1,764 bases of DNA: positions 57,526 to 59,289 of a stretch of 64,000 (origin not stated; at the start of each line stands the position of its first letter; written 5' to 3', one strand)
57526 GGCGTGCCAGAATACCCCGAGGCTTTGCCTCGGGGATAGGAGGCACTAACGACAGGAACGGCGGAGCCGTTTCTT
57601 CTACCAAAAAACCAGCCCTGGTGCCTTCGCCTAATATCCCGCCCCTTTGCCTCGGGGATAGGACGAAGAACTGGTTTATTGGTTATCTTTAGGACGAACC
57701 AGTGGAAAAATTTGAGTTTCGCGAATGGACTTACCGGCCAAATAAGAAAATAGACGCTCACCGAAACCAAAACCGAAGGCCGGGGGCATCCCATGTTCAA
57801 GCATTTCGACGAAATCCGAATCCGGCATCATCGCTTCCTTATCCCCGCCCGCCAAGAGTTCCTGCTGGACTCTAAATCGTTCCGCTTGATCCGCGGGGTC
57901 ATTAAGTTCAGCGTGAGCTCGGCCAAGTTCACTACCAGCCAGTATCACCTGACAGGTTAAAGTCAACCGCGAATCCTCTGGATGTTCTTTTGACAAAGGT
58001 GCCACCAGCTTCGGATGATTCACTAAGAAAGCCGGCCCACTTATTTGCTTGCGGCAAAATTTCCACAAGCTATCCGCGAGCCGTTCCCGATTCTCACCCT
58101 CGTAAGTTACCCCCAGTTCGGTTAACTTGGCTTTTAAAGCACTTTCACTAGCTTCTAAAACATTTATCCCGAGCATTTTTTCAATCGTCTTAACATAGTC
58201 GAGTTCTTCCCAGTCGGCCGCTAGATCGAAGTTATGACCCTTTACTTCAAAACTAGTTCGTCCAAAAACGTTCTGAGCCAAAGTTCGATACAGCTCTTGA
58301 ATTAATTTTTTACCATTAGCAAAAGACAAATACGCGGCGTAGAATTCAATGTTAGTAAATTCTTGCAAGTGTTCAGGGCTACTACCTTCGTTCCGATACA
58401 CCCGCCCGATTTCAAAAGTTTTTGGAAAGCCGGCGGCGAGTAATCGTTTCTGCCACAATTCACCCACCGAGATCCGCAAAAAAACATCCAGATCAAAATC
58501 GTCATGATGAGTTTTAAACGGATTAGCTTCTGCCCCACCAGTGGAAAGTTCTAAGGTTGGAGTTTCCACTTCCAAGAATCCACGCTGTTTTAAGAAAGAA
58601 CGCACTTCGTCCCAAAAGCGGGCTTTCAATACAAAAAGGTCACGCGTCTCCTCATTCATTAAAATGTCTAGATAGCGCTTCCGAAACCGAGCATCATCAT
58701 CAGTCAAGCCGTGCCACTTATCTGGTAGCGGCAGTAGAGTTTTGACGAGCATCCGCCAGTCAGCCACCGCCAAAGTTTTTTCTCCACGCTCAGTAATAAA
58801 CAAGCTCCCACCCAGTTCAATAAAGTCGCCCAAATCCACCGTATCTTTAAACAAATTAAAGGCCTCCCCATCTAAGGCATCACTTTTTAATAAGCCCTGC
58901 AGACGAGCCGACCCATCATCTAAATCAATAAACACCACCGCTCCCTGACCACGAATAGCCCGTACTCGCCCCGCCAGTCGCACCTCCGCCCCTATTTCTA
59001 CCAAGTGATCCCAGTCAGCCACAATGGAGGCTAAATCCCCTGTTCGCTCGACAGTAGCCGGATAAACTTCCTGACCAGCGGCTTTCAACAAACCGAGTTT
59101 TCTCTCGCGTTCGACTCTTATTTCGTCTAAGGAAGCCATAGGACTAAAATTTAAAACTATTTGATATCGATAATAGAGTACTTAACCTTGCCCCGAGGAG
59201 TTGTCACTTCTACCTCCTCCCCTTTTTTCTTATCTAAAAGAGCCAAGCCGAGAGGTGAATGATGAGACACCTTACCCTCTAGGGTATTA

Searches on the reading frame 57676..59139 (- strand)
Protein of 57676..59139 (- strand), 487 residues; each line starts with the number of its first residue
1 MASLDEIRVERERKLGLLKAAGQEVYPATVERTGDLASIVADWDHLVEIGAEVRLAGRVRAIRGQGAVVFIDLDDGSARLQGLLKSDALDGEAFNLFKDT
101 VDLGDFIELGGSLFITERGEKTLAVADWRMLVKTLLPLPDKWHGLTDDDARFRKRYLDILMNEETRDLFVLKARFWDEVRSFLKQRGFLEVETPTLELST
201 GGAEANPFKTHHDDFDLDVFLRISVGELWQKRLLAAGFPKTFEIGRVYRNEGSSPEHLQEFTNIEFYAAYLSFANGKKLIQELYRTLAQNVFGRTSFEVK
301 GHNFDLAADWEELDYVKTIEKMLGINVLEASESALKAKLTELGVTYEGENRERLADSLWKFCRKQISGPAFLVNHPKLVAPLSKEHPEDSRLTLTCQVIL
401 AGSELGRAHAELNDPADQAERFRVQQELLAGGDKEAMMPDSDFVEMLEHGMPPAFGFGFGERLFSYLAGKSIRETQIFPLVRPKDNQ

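Call 43: search_protein_families(library=ncbifam, max_evalue=1e-10, proteins=[window:57676-59139:-])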
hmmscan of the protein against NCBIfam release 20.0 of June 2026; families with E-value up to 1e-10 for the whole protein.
window:57676-59139:- (487 aa): 13 families
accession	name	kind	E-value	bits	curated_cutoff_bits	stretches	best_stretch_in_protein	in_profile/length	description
NF001756.1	PRK00484.1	subfamily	1.1e-134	449.8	468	1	7-484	3-488/488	lysine--tRNA ligase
NF002821.0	PRK02983.1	equivalog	6.6e-121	405.2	742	1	9-484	623-1101/1102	bifunctional lysylphosphatidylglycerol synthetase/lysine--tRNA ligase LysX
TIGR00499.1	lysS_bact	equivalog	6.2e-116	387.9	427.6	1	6-484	4-495/496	lysine--tRNA ligase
NF009101.0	PRK12445.1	subfamily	2.2e-91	306.9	1026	1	41-484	56-504/505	lysine--tRNA ligase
TIGR00462.1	genX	equivalog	5.1e-43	147.6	286.9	1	172-471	4-296/304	EF-P lysine aminoacylase EpmA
NF006828.0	PRK09350.1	equivalog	4e-33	115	264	1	170-479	17-321/325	elongation factor P--(R)-beta-lysine ligase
TIGR00458.1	aspS_nondisc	equivalog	6e-31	107.9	368.4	1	50-480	12-421/428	aspartate--tRNA(Asn) ligase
NF003483.0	PRK05159.1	equivalog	7.9e-29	100.8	353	1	50-479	17-430/438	aspartate--tRNA(Asn) ligase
NF001750.0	PRK00476.1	equivalog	1.6e-22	79.6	443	1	48-294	16-268/590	aspartate--tRNA ligase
TIGR00459.1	aspS_bact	equivalog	8.8e-22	77.2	373.85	1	48-293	14-262/586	aspartate--tRNA ligase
NF003037.0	PRK03932.1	equivalog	1.6e-19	70.2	414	1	49-480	15-444/451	asparagine--tRNA ligase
TIGR00457.1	asnS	equivalog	5.2e-19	68.4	342.6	1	48-481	14-449/455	asparagine--tRNA ligase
NF009460.0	PRK12820.1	equivalog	3.1e-18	65.3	1379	1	147-287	152-286/723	bifunctional aspartyl-tRNA synthetase/aspartyl/glutamyl-tRNA amidotransferase subunit C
